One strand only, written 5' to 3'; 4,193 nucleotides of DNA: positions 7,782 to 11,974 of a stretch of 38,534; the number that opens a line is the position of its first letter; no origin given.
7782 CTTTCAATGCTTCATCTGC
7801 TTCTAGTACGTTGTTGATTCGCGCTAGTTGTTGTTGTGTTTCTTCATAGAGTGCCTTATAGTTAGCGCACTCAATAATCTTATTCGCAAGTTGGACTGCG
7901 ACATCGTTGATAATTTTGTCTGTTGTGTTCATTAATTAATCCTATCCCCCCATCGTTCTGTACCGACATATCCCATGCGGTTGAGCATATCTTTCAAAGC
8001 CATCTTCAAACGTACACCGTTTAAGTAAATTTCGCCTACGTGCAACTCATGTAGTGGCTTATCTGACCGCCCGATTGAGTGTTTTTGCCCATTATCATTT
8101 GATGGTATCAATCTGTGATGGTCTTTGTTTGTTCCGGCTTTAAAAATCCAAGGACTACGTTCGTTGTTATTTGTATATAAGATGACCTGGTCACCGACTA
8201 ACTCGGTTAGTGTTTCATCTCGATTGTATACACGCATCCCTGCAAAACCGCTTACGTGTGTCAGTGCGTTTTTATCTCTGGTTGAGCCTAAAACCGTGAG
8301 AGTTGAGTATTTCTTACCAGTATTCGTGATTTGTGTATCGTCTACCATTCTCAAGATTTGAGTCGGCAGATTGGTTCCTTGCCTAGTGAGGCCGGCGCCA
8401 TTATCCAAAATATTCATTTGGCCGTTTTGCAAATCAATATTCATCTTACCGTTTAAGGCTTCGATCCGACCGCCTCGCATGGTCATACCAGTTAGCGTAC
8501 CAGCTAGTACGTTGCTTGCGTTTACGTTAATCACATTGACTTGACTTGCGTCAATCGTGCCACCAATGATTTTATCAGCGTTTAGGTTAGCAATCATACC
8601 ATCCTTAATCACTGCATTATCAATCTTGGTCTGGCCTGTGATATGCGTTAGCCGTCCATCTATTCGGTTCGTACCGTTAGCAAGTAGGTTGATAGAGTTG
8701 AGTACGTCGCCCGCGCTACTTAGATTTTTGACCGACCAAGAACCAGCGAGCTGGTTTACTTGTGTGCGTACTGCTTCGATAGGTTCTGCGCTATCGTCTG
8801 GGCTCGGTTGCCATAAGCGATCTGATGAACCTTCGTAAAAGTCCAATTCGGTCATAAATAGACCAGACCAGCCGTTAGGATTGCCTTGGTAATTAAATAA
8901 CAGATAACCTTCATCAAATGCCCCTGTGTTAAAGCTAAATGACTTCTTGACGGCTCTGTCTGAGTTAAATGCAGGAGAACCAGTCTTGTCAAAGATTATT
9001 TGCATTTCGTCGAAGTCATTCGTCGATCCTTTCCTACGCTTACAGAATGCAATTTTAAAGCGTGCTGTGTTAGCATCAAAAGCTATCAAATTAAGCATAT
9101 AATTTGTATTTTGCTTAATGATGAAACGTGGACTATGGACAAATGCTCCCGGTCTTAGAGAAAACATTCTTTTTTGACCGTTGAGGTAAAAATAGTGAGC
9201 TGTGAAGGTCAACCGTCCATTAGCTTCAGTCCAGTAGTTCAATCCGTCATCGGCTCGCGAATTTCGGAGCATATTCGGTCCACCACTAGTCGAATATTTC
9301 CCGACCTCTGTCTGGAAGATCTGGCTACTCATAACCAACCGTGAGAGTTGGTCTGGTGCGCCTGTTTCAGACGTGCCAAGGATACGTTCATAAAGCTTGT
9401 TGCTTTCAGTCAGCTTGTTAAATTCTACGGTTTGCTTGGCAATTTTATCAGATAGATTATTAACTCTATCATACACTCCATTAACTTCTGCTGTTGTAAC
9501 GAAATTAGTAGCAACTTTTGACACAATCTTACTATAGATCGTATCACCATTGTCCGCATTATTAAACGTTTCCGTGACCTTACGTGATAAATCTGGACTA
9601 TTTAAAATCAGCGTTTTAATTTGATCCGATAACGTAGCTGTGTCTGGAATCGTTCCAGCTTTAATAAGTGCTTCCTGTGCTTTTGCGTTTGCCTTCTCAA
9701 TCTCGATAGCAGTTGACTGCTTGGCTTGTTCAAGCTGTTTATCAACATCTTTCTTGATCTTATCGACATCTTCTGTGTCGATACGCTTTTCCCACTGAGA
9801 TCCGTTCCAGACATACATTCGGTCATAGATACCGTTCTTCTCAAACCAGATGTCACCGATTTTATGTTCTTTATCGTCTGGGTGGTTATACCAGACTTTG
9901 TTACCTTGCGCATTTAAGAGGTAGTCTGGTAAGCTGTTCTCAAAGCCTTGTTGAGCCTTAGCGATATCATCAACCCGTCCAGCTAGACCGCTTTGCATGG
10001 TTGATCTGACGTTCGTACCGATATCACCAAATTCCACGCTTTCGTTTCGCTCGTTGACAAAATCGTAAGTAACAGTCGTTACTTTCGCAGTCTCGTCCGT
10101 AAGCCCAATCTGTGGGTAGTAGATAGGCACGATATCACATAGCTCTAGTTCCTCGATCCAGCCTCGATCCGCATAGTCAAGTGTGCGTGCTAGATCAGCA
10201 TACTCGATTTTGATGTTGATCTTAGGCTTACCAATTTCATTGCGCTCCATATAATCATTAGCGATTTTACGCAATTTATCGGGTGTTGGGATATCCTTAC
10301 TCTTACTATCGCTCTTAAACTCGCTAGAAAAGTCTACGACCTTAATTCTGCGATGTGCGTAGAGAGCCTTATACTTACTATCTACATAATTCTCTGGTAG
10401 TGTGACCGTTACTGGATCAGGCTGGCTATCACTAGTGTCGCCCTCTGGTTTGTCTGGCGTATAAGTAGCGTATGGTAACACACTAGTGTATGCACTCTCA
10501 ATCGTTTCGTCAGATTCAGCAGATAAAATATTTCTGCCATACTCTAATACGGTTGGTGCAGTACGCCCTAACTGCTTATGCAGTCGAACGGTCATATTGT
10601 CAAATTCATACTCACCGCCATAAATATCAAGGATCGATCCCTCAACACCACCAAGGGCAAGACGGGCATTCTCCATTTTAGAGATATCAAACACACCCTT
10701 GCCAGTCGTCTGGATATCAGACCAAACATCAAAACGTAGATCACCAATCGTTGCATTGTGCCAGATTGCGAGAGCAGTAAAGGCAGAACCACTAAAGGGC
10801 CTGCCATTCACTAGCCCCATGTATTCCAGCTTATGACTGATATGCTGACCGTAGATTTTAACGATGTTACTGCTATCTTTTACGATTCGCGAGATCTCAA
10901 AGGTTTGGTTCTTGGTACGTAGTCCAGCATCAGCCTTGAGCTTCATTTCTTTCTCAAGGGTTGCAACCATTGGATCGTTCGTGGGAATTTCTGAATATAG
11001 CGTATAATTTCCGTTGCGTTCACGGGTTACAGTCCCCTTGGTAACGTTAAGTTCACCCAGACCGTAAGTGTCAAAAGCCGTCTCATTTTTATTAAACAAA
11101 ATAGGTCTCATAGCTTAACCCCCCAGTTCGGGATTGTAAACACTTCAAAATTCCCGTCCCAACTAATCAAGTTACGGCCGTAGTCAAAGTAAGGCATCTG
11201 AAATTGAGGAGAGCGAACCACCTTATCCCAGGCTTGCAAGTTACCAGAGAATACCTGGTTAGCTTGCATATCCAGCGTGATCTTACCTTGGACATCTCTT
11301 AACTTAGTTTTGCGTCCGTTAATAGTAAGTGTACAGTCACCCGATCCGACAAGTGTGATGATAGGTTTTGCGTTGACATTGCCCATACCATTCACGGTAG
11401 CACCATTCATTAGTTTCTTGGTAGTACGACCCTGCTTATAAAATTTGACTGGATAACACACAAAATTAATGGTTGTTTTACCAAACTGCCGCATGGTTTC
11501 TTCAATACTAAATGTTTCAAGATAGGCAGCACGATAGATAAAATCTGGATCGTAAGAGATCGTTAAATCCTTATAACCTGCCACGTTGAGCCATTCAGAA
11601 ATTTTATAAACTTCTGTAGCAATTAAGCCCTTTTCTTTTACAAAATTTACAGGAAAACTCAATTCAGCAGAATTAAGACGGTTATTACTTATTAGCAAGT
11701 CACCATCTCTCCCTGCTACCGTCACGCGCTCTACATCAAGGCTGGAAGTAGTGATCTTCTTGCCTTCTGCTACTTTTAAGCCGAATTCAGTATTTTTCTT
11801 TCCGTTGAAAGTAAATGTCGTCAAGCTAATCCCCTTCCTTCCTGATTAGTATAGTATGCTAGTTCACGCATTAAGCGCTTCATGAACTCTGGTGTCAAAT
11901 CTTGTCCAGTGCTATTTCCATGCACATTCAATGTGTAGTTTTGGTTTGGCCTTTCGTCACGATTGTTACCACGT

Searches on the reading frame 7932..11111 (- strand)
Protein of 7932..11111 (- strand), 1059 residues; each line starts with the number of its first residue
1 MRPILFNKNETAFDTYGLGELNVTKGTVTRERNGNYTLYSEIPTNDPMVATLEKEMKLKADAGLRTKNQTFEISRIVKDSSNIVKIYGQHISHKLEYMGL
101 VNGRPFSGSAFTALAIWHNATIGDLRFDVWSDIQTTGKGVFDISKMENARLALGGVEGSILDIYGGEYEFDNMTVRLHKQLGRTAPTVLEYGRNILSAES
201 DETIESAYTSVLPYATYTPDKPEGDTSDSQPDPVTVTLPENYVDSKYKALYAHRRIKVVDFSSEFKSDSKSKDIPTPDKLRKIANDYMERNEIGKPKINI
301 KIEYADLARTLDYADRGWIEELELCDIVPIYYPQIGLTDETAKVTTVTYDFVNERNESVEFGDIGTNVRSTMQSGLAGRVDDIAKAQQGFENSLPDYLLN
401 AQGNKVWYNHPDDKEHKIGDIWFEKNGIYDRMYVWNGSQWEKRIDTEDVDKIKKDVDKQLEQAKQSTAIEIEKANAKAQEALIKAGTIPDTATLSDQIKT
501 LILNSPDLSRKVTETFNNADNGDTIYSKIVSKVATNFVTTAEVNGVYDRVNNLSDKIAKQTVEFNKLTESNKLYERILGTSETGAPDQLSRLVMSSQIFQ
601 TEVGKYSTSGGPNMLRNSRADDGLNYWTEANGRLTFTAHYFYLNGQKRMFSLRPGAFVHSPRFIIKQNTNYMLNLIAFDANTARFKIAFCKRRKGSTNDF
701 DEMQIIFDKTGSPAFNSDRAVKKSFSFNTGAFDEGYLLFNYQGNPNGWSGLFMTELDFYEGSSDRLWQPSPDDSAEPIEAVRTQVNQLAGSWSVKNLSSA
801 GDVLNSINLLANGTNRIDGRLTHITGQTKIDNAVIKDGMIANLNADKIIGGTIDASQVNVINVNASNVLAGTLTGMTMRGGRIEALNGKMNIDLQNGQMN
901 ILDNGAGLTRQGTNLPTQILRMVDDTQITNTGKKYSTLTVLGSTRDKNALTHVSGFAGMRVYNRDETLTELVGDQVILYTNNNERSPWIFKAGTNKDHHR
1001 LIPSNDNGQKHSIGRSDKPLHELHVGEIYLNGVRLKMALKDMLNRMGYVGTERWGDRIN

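Call 75: search_protein_families(library=phrogs, max_evalue=0.00001, proteins=[window:7932-11111:-])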
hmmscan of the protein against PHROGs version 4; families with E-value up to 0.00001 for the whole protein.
window:7932-11111:- (1059 aa): 19 families
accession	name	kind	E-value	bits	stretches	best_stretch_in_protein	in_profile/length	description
phrog_1330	-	tail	3.3e-183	612.7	2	1-554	5-546/1361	tail protein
phrog_2270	-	unknown function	3.8e-84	284.8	1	4-518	2-470/637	-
phrog_1067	-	head and packaging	1.4e-70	239.9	1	1-753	6-603/991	minor head protein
phrog_1210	-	other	2.1e-67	228.8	1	455-856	1617-2020/2313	PblB-type receptor binding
phrog_7142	-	tail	8.3e-67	227.1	1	3-273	3-284/622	tail protein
phrog_12493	-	tail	5.3e-48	164.7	2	2-224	4-235/950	tail protein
phrog_13289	-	tail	1.2e-41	143.8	1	5-391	4-377/938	tail protein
phrog_5555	-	tail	7.6e-40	138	1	3-375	2-353/788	tail protein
phrog_20554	-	other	9.4e-36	124.8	1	673-867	3-199/472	hyaluronidase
phrog_12329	-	head and packaging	1.9e-25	90.1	2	158-538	155-549/833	virion structural protein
phrog_18395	-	unknown function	2.2e-24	87.2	1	376-515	18-154/348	-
phrog_1899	-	unknown function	2.9e-23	83.1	1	799-1044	399-645/933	-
phrog_35520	-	tail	2.1e-19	70.2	1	800-889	802-891/1199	tail protein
phrog_28427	-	unknown function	2.1e-16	60.8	1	455-652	172-368/415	-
phrog_8687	-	other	2.4e-16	60.2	1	146-364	49-246/599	tail protein with peptidase activity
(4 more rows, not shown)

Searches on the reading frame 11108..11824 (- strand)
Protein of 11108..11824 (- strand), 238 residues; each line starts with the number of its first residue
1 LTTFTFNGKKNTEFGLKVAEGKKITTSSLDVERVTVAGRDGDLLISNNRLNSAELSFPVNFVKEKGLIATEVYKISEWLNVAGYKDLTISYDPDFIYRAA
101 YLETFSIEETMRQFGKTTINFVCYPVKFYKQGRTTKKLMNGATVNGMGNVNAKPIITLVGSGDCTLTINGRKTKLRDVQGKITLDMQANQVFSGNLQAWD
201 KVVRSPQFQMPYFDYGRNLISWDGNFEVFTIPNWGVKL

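Call 75: search_protein_families(library=phrogs, max_evalue=0.00001, proteins=[window:11108-11824:-])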
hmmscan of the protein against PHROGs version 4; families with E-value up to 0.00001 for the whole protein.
window:11108-11824:- (238 aa): 2 families
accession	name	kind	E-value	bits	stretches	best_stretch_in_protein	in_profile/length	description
phrog_33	-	tail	5e-34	119.3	1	2-237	37-280/651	distal tail protein Dit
phrog_202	-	tail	6.2e-15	56.1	1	1-158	20-184/523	distal tail protein Dit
